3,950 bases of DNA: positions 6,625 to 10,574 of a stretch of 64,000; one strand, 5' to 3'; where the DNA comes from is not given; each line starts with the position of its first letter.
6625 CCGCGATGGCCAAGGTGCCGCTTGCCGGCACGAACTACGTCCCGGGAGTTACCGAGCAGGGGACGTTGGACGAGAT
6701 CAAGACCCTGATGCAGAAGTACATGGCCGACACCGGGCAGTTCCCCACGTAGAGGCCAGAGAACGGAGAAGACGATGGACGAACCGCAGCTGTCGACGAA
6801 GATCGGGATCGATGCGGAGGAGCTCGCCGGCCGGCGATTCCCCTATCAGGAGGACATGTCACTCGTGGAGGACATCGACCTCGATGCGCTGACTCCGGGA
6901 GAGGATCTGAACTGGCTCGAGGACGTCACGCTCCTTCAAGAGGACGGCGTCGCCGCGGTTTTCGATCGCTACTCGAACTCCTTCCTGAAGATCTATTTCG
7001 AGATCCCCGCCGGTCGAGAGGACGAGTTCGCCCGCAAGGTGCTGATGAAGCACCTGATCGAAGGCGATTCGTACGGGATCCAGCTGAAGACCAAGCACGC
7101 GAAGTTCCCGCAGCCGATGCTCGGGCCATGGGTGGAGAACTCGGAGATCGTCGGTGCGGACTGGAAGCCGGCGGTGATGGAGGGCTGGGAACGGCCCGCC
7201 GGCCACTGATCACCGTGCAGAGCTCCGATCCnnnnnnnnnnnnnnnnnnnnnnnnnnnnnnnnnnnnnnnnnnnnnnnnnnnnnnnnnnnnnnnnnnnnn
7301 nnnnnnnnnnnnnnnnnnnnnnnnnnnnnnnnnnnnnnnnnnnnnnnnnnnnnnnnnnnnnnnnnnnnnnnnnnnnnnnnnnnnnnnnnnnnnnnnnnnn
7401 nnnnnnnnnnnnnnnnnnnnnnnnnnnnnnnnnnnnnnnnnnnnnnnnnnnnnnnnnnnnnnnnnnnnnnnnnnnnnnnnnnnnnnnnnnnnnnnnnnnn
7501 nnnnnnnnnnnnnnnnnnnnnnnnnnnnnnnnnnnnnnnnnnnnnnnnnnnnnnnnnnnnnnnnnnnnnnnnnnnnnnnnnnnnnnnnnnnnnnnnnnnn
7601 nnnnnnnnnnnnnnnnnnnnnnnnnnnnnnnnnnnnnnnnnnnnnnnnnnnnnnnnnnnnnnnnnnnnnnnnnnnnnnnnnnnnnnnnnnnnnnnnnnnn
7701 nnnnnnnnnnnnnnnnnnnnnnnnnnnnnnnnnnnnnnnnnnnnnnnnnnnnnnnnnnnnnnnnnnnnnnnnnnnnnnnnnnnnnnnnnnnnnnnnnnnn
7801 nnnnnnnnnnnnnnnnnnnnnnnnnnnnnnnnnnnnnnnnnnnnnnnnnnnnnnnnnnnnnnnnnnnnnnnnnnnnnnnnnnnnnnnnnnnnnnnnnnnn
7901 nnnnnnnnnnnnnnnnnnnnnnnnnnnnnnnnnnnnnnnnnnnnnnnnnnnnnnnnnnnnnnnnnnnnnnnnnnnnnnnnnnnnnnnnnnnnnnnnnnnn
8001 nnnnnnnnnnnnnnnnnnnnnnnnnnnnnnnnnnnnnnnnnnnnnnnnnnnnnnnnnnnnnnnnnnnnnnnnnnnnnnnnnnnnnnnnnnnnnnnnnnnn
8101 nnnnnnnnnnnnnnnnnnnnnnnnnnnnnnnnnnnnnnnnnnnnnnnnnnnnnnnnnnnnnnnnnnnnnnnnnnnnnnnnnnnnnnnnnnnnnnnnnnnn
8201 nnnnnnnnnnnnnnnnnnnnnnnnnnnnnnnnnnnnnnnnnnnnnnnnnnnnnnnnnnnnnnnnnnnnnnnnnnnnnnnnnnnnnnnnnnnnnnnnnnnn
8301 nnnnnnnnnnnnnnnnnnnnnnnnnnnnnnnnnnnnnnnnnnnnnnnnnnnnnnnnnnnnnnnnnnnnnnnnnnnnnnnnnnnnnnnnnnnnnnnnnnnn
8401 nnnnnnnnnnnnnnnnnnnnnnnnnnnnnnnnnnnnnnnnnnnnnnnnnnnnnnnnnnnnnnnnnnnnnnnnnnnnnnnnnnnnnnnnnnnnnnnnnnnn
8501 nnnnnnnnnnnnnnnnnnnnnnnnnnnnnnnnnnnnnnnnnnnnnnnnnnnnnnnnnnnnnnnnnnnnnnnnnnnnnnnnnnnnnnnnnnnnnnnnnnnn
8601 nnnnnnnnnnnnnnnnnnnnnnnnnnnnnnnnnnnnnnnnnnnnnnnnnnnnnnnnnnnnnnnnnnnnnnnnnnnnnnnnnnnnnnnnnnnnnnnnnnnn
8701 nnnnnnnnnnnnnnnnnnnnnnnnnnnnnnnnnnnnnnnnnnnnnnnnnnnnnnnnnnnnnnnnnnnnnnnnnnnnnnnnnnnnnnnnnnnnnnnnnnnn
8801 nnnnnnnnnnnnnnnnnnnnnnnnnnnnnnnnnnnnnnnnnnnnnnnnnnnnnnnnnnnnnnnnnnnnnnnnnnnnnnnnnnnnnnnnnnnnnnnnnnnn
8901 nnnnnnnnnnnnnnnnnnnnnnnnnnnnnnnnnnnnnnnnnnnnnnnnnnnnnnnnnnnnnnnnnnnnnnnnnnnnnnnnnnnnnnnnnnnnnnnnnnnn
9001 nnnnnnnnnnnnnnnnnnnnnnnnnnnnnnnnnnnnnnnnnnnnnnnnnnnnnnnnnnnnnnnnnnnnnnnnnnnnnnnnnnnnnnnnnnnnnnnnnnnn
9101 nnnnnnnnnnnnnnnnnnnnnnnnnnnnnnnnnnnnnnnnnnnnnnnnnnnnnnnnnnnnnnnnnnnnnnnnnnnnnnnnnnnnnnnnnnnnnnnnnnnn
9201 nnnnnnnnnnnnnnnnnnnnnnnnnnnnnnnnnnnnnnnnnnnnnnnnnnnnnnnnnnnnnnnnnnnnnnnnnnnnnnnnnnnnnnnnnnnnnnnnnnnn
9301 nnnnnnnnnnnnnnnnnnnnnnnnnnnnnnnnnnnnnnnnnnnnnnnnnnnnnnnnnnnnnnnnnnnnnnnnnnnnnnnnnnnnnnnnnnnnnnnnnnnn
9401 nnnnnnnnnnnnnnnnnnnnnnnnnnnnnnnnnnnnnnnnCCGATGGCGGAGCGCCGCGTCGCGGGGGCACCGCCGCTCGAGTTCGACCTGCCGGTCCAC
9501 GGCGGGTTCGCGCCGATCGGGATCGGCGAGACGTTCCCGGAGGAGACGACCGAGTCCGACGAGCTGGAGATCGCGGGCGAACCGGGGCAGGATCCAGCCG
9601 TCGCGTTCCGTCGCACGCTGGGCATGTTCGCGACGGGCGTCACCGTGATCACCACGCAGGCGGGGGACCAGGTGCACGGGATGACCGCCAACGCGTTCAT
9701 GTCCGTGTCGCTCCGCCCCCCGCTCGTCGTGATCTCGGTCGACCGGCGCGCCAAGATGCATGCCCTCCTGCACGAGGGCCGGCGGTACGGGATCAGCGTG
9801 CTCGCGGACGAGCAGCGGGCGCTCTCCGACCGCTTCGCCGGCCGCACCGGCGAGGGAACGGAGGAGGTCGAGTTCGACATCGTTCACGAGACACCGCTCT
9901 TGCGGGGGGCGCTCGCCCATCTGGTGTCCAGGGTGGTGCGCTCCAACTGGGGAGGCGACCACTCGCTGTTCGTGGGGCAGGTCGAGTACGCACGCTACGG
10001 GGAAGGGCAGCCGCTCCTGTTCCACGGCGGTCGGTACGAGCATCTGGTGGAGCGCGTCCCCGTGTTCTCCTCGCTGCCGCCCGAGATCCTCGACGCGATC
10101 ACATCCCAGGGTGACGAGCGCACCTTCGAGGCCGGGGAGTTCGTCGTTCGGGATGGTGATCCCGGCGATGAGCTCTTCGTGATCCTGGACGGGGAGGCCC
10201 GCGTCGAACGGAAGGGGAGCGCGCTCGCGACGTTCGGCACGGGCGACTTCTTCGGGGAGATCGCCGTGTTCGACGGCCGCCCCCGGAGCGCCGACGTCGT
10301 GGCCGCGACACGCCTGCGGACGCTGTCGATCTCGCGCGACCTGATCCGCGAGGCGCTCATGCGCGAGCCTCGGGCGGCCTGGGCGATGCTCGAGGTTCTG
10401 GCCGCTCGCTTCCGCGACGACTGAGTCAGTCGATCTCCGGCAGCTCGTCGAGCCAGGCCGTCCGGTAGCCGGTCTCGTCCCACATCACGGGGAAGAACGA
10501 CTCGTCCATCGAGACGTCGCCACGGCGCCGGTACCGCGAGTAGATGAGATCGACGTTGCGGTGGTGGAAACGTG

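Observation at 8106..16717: Methylated-amine island has Tdm-like and APC-permease genes but no tmm/dmmDABC; an uncharacterised gene set sits where the dimethylamine step should be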

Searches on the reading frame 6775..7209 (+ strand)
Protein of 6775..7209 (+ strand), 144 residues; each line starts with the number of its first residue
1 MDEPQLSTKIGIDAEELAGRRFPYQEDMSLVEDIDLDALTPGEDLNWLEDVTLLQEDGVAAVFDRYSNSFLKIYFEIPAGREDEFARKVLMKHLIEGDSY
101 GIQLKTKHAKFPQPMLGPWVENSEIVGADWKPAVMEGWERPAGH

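Call 4: search_protein_families(library=pfam, proteins=[window:6775-7209:+])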
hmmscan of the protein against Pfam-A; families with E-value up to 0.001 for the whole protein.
window:6775-7209:+ (144 aa): 0 families

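Call 9: search_protein_families(library=ncbifam, proteins=[window:6775-7209:+], max_evalue=0.00001)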
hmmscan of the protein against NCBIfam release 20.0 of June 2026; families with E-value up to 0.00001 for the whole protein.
window:6775-7209:+ (144 aa): 0 families

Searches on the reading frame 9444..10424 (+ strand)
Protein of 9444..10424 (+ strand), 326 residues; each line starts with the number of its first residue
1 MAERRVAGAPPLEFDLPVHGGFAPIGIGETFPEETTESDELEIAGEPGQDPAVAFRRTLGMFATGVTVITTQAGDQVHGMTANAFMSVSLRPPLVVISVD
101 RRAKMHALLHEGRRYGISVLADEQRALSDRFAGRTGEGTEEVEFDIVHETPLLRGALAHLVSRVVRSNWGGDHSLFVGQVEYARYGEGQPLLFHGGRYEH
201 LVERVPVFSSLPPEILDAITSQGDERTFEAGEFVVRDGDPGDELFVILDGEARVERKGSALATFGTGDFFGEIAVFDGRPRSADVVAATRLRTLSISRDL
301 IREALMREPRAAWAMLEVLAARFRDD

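Call 4: search_protein_families(library=pfam, proteins=[window:9444-10424:+])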
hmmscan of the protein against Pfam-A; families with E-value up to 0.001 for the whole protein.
window:9444-10424:+ (326 aa): 2 families
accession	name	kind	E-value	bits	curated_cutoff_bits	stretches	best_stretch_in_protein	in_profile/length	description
PF01613.24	Flavin_Reduct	-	1.3e-36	126.5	27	1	60-200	2-151/153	Flavin reductase like domain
PF00027.35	cNMP_binding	-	1.5e-20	73.4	27.5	1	226-307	2-88/89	Cyclic nucleotide-binding domain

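Call 9: search_protein_families(library=ncbifam, proteins=[window:9444-10424:+], max_evalue=0.00001)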
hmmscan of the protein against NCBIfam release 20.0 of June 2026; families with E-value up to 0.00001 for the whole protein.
window:9444-10424:+ (326 aa): 13 families
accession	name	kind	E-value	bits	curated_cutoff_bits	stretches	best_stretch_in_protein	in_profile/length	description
NF045733.1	StyMonoxStyB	equivalog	1.2e-38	132.5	200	1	53-200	2-148/150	styrene monooxygenase NADH-dependent flavin reductase subunit StyB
NF042921.1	HpaC_Thermus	equivalog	1.4e-37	129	200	1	54-201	4-149/150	4-hydroxyphenylacetate 3-monooxygenase reductase subunit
NF052639.1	FlvnRedFerAPor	equivalog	6.1e-32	110.5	260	1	51-201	3-155/158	flavin reductase FerA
NF045919.1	HphnlacHdxRed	equivalog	4.3e-30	104.9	340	1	53-201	8-158/309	p-hydroxyphenylacetate 3-hydroxylase reductase component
NF045630.1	monooxsub_HsaB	equivalog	7.2e-26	91.1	230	1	53-204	8-162/186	3-hydroxy-9,10-secoandrosta-1,3,5(10)-triene-9,17-dione monooxygenase reductase subunit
TIGR02296.1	HpaC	equivalog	1.6e-18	67.2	205.95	1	55-194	1-146/154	4-hydroxyphenylacetate 3-monooxygenase, reductase component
TIGR03615.1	RutF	equivalog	5.6e-16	58.9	254.75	1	53-200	4-155/156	NADH-dependent FMN reductase RutF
NF012030.0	PRK15486.1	equivalog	1.2e-10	41.4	315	1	53-181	8-141/170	4-hydroxyphenylacetate 3-monooxygenase reductase subunit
TIGR03896.1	cyc_nuc_ocin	subfamily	6.4e-08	32.3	161.05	1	198-320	136-263/317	bacteriocin-type transport-associated protein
NF008732.0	PRK11753.1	equivalog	3.8e-07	29.8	266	1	215-324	15-130/214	cAMP-activated global transcriptional regulator CRP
NF058543.1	ActPatMycb56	equivalog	1.5e-06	27.3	460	1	207-300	3-100/317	acetyltransferase Pat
NF041163.2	encap_f2b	equivalog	2.1e-06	27.1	400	1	205-311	76-189/450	family 2B encapsulin nanocompartment shell protein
NF006901.0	PRK09392.1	equivalog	4.8e-06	26.1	211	1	202-324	9-135/236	transcriptional activator FtrB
